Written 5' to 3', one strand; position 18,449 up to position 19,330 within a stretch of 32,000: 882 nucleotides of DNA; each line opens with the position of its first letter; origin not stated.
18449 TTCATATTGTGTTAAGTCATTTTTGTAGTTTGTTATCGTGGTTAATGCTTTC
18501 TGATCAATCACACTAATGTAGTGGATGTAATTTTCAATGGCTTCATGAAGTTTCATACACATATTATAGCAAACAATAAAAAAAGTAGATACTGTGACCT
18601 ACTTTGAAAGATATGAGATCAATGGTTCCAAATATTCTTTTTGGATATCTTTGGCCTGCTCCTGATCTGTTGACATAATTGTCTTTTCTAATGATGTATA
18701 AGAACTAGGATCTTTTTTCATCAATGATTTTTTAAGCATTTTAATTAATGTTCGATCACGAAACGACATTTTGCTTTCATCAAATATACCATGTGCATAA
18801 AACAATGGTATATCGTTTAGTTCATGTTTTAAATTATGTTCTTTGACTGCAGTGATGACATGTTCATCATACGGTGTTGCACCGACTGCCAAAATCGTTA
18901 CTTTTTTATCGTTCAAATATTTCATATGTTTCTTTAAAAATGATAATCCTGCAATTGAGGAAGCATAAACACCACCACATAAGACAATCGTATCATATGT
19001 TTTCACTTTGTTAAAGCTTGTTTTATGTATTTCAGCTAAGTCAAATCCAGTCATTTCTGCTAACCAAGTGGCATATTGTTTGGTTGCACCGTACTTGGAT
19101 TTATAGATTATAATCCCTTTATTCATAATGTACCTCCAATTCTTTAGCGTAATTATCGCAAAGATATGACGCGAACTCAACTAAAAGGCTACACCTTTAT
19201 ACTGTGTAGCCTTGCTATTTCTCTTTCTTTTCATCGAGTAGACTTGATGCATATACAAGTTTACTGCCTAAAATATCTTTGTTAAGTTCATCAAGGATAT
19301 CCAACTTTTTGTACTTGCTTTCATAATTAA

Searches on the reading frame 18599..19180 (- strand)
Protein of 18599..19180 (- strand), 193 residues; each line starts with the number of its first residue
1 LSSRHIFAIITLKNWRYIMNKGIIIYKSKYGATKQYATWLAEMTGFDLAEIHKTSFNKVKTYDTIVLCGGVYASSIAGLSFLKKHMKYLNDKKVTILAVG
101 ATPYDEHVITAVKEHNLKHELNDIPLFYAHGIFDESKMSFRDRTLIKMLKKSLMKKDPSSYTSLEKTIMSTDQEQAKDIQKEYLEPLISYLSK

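Call 30: search_protein_families(library=pfam, proteins=[window:18599-19180:-], max_evalue=0.00001)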
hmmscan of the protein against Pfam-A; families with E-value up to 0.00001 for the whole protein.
window:18599-19180:- (193 aa): 1 family
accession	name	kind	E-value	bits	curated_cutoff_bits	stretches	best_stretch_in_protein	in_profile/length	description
PF12724.12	Flavodoxin_5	-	3.6e-21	76.5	27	1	23-156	1-141/145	Flavodoxin domain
